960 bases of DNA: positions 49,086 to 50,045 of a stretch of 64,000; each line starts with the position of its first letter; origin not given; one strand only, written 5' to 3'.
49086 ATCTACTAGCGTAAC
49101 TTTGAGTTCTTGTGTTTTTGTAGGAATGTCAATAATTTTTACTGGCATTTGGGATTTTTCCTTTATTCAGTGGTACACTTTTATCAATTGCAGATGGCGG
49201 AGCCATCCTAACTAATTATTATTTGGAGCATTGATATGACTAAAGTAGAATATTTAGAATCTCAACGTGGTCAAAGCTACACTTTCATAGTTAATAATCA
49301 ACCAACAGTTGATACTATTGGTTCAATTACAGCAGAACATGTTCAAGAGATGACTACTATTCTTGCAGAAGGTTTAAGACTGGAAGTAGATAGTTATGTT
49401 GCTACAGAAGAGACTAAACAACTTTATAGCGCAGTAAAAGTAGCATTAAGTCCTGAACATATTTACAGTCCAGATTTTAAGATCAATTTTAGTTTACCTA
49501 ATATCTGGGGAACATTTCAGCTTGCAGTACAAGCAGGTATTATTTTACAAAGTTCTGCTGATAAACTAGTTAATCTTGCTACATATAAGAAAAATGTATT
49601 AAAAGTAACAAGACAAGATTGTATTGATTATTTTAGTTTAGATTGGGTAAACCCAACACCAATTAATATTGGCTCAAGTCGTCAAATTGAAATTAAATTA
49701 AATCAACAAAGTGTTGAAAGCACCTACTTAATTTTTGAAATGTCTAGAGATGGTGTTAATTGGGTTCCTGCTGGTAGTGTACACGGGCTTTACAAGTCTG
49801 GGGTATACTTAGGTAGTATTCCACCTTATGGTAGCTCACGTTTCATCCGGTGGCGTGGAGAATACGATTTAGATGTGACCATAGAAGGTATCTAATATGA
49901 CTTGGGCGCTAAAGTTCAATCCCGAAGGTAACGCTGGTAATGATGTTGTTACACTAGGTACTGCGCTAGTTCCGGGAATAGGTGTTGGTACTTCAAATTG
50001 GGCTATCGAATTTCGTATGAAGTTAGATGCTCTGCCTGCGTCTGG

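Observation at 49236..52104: Plus-strand four-gene island with a lectin-like repeat protein, displaced from the structural module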

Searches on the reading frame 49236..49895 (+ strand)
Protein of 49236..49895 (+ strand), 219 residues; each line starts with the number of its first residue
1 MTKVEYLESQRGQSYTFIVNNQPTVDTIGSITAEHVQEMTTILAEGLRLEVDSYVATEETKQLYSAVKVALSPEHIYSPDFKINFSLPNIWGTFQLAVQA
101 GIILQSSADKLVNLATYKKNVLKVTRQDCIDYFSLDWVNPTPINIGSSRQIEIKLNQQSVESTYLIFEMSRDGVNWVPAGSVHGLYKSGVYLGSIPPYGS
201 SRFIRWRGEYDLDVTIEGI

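Call 4: search_protein_families(library=pfam, proteins=[window:49236-49895:+], max_evalue=1)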
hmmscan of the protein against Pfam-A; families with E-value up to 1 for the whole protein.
window:49236-49895:+ (219 aa): 1 family
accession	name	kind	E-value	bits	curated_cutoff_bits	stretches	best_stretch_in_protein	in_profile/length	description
PF14782.12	BBS2_GAE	-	0.21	12.2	25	1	33-83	15-64/88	BBS2 GAE domain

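Call 5: search_protein_families(library=phrogs, proteins=[window:49236-49895:+], max_evalue=0.01)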
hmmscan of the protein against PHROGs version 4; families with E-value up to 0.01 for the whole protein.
window:49236-49895:+ (219 aa): 0 families

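Call 10: search_dna_similar(query=window:49236-49895:+, collection=phages, mode=protein, max_rows=30, max_evalue=0.001)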
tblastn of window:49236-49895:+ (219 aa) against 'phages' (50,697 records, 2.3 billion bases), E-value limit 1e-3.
No match.

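Call 29: find_related_loci(query=window:49236-49895:+, collection=viral_contigs, flank=6000)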
Query window:49236-49895:+ (219 aa) in viral_contigs; peptide patterns used: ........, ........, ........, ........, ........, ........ (x = any residue, [..] = any of these).
26 stretches matched a pattern; 1 encode a relative of the query (tblastn E <= 1e-3); 1 distinct loci.
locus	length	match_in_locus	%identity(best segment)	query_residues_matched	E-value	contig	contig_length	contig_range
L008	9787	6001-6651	87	1-219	1e-128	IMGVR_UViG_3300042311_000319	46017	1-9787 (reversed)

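Call 42: search_solved_structures(query=A4, max_evalue=10, show_alignments=1)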
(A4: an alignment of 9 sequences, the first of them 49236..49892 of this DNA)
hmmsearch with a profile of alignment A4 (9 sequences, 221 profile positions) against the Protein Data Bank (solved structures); distinct sequences matched with E-value up to 10: 5.
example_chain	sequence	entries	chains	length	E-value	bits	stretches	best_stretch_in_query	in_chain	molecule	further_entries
9e7l_X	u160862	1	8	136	1.3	11.9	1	96-203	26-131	Nanobody 2WVA7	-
5lq4_A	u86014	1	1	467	1.7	11.6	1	91-162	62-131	CyaGox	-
8pz5_A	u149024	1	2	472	1.7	11.5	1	91-162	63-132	SagB-type dehydrogenase domain protein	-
5lq4_B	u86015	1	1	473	1.7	11.5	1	91-162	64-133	CyaGox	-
9rn6_C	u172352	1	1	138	1.7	11.5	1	119-203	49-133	Nanobody NB184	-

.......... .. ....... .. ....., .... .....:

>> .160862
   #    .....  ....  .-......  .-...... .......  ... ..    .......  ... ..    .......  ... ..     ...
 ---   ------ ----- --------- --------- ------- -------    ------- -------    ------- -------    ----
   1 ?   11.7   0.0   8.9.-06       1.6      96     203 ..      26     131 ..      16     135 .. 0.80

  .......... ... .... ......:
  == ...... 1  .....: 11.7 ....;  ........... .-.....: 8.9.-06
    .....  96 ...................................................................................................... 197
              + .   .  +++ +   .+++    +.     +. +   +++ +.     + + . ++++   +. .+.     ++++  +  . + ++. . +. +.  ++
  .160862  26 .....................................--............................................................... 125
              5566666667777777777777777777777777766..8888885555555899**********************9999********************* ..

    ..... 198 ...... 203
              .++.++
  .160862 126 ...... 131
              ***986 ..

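Call 94: search_protein_representatives(protein=window:49236-49895:+)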
Query: 219 residues. Proteins with E-value up to 0.001 (for the whole library): 33; up to 1e-10: 17; up to 1e-30: 5. The best 33 are listed.
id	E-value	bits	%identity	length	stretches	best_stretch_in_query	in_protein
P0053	1.1e-110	384.7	81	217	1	1-219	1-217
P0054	2.0e-34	135.5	36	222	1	1-216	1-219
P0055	3.3e-33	131.5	40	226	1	1-218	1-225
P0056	6.0e-32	127.4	38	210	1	1-215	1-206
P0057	8.1e-32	127.0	37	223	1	1-192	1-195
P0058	9.4e-28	113.7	38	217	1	1-218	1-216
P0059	1.9e-25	106.2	35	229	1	1-217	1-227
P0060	3.9e-21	92.1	35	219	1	1-216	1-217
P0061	6.2e-19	84.9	31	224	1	1-216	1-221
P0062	3.1e-18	82.6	30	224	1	28-214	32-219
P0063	9.0e-16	74.6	35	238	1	6-219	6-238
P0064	2.1e-15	73.4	28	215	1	1-212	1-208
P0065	3.2e-13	66.3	29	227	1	1-218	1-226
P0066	7.6e-13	65.0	29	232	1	3-217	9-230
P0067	2.8e-11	59.9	31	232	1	27-213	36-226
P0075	3.9e-08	49.6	34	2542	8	14-67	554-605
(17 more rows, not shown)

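Call 97: search_solved_structures(query=A7, max_evalue=10, show_alignments=2)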
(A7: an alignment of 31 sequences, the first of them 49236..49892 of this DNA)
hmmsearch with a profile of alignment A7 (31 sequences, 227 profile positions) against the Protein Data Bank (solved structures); distinct sequences matched with E-value up to 10: 3.
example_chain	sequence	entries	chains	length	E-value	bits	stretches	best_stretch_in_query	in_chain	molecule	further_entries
6xp8_A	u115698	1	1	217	0.1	15.2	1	85-114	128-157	TfuA domain-containing protein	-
9rn6_C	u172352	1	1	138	0.45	13.1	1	145-208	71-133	Nanobody NB184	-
1njf_A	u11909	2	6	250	1.3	11.6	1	14-77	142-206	DNA polymerase III subunit gamma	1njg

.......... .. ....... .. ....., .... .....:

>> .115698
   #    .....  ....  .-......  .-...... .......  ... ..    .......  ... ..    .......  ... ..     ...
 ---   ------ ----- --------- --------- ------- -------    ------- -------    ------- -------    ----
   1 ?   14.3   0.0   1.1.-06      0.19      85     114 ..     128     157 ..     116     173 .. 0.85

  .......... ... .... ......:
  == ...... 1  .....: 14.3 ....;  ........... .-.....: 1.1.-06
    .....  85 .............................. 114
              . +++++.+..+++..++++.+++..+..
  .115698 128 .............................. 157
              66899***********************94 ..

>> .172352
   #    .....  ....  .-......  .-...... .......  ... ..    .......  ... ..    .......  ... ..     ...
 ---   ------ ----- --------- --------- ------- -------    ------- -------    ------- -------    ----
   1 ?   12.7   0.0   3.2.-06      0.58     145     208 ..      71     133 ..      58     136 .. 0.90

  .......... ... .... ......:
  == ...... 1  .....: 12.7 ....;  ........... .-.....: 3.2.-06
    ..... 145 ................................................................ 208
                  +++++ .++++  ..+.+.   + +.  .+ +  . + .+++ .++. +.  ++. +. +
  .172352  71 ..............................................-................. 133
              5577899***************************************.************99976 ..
